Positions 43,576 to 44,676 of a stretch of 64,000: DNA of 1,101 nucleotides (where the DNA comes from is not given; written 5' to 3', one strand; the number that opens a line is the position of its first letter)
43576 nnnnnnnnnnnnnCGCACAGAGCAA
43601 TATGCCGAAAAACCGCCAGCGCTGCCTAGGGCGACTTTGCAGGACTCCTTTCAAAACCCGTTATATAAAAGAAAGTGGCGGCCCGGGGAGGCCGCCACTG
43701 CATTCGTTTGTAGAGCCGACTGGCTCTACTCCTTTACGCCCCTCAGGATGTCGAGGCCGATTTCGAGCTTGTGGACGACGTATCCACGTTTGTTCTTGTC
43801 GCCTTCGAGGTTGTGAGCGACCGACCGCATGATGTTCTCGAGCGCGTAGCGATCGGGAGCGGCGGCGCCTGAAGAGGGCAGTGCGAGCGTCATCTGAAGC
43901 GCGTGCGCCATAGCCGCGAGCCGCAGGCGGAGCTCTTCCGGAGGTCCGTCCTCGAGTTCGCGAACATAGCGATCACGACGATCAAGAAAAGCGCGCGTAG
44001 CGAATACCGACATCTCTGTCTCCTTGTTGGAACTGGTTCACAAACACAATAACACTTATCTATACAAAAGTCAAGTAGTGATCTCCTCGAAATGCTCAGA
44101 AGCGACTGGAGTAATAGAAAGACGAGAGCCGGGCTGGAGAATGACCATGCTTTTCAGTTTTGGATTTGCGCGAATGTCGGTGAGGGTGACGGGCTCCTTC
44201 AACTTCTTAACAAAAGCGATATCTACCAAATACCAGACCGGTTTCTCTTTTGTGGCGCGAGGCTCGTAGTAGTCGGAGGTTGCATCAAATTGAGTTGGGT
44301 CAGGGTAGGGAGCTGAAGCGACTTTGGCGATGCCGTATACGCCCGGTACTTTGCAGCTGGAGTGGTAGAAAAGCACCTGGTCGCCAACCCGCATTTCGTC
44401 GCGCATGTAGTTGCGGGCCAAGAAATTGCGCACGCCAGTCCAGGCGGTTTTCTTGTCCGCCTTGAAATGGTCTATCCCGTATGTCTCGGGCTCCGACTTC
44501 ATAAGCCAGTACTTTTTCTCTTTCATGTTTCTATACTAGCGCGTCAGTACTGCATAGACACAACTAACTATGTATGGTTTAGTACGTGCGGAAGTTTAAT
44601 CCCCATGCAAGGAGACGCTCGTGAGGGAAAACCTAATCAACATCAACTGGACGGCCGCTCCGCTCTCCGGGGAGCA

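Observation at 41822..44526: Stress/toxin cluster in a GC-rich island: small alarmone hydrolase, RhuM-N/Doc-like Fic protein, EVE reader domain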

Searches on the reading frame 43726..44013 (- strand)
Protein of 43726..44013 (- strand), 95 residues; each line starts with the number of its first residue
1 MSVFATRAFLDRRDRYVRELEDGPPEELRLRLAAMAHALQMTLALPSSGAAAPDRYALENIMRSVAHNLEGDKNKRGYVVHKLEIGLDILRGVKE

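Call 3: search_protein_families(library=pfam, proteins=[window:43726-44013:-], max_evalue=0.01)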
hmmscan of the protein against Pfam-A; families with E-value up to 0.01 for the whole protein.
window:43726-44013:- (95 aa): 0 families

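Call 9: search_protein_families(library=ncbifam, proteins=[window:43726-44013:-], max_evalue=0.01)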
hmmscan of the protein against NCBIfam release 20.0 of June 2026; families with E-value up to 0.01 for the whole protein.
window:43726-44013:- (95 aa): 0 families

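Call 10: search_protein_families(library=padloc, proteins=[window:43726-44013:-], max_evalue=0.01)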
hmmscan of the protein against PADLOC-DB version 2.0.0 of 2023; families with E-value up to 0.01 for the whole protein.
window:43726-44013:- (95 aa): 0 families

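Call 12: find_encoding_contigs(protein=window:43726-44013:-, flank=10000, max_places=10)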
Protein window:43726-44013:- (95 aa): 5 contigs read that carry it; 5 places shown.
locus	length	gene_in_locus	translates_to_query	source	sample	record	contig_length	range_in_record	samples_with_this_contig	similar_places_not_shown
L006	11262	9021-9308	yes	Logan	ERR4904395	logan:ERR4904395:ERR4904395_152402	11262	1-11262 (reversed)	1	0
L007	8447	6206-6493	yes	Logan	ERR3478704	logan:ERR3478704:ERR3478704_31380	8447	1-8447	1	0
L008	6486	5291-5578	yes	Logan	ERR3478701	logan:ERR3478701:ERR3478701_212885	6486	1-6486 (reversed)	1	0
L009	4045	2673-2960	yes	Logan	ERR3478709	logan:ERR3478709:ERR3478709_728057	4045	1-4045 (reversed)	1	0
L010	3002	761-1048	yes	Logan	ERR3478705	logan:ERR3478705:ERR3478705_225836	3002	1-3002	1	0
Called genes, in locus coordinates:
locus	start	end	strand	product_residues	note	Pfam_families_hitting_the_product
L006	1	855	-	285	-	?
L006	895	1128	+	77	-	PF03831:YjdM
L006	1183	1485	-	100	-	-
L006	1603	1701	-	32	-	-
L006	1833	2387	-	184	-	PF01863:YgjP-like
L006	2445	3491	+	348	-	PF01594:AI-2E_transport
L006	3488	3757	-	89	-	-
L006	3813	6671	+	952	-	PF02450:LCAT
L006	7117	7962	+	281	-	-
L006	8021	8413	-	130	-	-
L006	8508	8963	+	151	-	PF01878:EVE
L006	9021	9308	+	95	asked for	-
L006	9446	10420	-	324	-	PF13310:Virulence_RhuM, PF02661:Fic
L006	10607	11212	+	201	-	PF13328:HD_4 (faint)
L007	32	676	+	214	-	PF01594:AI-2E_transport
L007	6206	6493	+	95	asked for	-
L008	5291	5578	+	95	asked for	-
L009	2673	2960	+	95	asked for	-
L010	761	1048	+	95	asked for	-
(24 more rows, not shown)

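Call 16: find_homologous_proteins(query=window:43726-44013:-, max_evalue=0.001)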
Query window:43726-44013:- (95 aa): 2 proteins with E <= 0.001 among 4 candidates.
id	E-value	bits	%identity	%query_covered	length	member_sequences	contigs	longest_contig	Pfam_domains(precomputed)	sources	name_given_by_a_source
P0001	3.4e-53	195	98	100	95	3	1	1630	-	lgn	-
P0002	3.0e-46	173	88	100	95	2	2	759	-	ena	-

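Call 28: search_protein_representatives(protein=window:43726-44013:-)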
Query: 95 residues. Proteins with E-value up to 0.001 (for the whole library): 18; up to 1e-10: 6; up to 1e-30: 1. The best 18 are listed.
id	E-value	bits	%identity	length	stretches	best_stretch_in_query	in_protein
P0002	9.5e-47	172.8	88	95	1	1-95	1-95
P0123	2.7e-18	82.0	53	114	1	10-90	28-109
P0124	4.2e-15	71.8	53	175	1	8-92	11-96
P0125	8.2e-15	70.9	47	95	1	6-92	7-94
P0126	8.1e-13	64.5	45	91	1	7-90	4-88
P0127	8.3e-11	58.1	48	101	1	7-90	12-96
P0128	1.4e-10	57.3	40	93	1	7-91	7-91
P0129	2.3e-10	56.7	45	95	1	8-91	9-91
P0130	5.6e-09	52.2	44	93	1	5-91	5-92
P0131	6.5e-08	48.8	43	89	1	10-92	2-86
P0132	2.6e-06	43.7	25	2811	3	26-75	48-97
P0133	7.9e-06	42.2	43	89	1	10-87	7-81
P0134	2.1e-05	40.8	41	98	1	10-90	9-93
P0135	2.3e-05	40.7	47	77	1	25-88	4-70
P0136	6.6e-05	39.2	41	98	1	8-87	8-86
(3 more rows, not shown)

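Call 54: find_related_loci(query=A4, collection=metagenome_contigs, flank=5000)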
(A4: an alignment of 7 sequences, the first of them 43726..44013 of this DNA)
Query A4 (95 aa) in metagenome_contigs; peptide patterns used: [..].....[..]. (x = any residue, [..] = any of these).
255 stretches matched a pattern; 1 encode a relative of the query (tblastn E <= 1e-3); 1 distinct loci.
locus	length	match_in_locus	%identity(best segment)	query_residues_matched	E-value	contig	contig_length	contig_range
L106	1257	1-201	48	29-92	5e-14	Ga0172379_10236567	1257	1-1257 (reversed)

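Call 56: search_solved_structures(query=A3, max_evalue=10, show_alignments=1)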
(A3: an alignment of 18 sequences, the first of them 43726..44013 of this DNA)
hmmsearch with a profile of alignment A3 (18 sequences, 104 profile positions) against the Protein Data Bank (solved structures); distinct sequences matched with E-value up to 10: 11.
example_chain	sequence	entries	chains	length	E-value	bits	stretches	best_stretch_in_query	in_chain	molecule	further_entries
4yy5_A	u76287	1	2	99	0.037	17.1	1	12-42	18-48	dTor_3x33L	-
4yy2_A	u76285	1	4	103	0.043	16.9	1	12-42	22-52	dTor_3x33L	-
3f8d_A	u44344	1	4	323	0.11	15.7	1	56-92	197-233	Thioredoxin reductase (TrxB-3)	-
3f8p_A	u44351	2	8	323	0.11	15.7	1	56-92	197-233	Thioredoxin reductase (TrxB-3)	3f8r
7t5u_A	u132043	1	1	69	0.37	13.9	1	10-45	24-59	Helix-turn-helix domain-containing protein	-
7sq5_A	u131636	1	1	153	0.56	13.3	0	7-45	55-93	Designed trefoil knot protein, variant 3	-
7mwq_A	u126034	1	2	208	0.57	13.3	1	34-70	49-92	LHD29A53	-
3tmo_A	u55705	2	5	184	0.73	13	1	66-88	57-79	OTU domain-containing protein 5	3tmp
3pfy_A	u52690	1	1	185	0.75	12.9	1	66-88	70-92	OTU domain-containing protein 5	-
1ni3_A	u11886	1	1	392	1.3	12.2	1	6-64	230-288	YchF GTP-binding protein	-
7sq4_A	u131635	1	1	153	6.7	9.9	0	8-45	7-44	Designed trefoil knot protein, variant 2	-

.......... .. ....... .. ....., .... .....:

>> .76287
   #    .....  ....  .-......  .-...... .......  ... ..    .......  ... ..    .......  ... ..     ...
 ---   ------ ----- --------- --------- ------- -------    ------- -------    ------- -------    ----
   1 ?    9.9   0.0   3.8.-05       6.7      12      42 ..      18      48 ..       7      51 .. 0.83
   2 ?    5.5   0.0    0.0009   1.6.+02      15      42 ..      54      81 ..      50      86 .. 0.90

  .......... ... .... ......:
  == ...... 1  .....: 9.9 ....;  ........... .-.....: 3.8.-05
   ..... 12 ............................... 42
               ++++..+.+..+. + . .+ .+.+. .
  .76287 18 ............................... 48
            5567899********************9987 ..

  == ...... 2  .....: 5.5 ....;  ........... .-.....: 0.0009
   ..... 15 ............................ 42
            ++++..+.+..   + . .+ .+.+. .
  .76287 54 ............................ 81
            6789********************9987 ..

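Call 57: search_protein_families(library=phrogs, proteins=[window:43726-44013:-], max_evalue=0.01)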
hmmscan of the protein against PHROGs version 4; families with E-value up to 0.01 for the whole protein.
window:43726-44013:- (95 aa): 0 families

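Call 79: predict_structure(alignment_id=A3)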
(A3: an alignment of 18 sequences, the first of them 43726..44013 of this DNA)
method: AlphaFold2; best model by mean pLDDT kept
length: 95 residues; sequences in the alignment: 18
mean_pLDDT: 90.6   pTM: 0.74
mean pLDDT of the five models: 90.6, 89.3, 89.1, 88.3, 85.8
residues with pLDDT >= 90: 68; 70-90: 22; 50-70: 5; < 50: 0
segments of 3 or more residues with pLDDT < 50: none
pLDDT, mean of each block of 10 residues (from residue 1): 76 83 89 95 94 96 97 95 97 76
secondary structure, 60 per line:
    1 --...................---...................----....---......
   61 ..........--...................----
elements in order: H3-21 H25-43 H48-51 H55-70 H73-91

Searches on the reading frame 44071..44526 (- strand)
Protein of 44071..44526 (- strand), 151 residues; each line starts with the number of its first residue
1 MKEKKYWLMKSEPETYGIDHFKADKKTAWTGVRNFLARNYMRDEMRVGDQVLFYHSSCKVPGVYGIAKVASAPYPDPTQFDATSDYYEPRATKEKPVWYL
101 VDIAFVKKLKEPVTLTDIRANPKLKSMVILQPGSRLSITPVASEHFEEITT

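Call 3: search_protein_families(library=pfam, proteins=[window:44071-44526:-], max_evalue=0.01)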
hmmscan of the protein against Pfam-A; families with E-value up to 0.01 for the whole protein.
window:44071-44526:- (151 aa): 1 family
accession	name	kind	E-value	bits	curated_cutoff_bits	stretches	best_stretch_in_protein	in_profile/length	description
PF01878.24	EVE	-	8.8e-56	188.4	23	1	5-150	1-143/145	EVE domain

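Call 9: search_protein_families(library=ncbifam, proteins=[window:44071-44526:-], max_evalue=0.01)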
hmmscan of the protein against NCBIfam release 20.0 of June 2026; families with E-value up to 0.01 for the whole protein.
window:44071-44526:- (151 aa): 0 families

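Call 10: search_protein_families(library=padloc, proteins=[window:44071-44526:-], max_evalue=0.01)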
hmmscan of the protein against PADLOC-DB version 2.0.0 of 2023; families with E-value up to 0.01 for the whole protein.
window:44071-44526:- (151 aa): 0 families

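Call 13: find_encoding_contigs(protein=window:44071-44526:-, flank=10000, max_places=10)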
Protein window:44071-44526:- (151 aa): 7 contigs read that carry it; 7 places shown.
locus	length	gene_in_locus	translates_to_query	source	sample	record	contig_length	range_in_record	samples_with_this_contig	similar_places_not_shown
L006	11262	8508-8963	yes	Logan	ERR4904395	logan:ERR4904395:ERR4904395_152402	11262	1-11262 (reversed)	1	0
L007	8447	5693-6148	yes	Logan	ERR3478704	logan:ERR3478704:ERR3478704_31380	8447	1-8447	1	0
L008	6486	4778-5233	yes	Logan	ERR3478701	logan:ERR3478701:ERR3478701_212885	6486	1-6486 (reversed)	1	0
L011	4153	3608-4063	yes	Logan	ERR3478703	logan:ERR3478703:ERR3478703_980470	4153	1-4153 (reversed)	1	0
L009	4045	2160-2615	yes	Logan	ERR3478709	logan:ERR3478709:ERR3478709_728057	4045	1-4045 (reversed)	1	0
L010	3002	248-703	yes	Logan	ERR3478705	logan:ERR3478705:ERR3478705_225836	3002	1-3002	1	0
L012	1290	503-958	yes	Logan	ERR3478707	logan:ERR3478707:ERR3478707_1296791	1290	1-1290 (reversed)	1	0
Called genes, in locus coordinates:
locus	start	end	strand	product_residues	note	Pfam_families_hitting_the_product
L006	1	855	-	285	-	?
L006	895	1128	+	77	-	PF03831:YjdM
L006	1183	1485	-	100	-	-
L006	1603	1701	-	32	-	-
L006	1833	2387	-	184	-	PF01863:YgjP-like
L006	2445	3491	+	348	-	PF01594:AI-2E_transport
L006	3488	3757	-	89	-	-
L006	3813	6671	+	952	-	PF02450:LCAT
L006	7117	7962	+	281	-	-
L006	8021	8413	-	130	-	-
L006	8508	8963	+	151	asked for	PF01878:EVE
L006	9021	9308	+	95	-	-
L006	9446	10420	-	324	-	PF13310:Virulence_RhuM, PF02661:Fic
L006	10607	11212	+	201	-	PF13328:HD_4 (faint)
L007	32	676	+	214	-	PF01594:AI-2E_transport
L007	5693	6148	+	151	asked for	PF01878:EVE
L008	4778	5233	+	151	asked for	PF01878:EVE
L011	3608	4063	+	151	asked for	PF01878:EVE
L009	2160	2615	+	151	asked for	PF01878:EVE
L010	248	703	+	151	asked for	PF01878:EVE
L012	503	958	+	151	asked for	PF01878:EVE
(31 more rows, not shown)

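Call 57: search_protein_families(library=phrogs, proteins=[window:44071-44526:-], max_evalue=0.01)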
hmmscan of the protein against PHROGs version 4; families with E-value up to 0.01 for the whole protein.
window:44071-44526:- (151 aa): 0 families

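Call 59: search_solved_structures(query=window:44071-44526:-, max_evalue=0.01, show_alignments=1)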
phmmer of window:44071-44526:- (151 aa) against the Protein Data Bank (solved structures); distinct sequences matched with E-value up to 0.01: 7.
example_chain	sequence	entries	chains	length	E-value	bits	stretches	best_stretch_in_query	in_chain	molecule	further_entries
2ar1_A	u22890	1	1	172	3.6e-37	130.7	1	5-146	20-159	hypothetical protein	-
2eve_A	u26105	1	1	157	9.9e-37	129.2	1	5-148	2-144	hypothetical protein PSPTO5229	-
2g2x_A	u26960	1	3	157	4.5e-35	123.9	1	5-147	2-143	hypothetical protein PP5205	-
3eop_A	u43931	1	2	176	1.1e-30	109.6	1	6-148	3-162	Thymocyte nuclear protein 1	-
5j3e_A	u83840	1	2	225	1.8e-30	108.9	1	5-148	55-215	Thymocyte nuclear protein 1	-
1zce_A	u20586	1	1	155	1.3e-21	80.1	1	5-149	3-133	hypothetical protein Atu2648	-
2gbs_A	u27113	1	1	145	1.5e-19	73.5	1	6-147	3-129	Hypothetical protein Rpa0253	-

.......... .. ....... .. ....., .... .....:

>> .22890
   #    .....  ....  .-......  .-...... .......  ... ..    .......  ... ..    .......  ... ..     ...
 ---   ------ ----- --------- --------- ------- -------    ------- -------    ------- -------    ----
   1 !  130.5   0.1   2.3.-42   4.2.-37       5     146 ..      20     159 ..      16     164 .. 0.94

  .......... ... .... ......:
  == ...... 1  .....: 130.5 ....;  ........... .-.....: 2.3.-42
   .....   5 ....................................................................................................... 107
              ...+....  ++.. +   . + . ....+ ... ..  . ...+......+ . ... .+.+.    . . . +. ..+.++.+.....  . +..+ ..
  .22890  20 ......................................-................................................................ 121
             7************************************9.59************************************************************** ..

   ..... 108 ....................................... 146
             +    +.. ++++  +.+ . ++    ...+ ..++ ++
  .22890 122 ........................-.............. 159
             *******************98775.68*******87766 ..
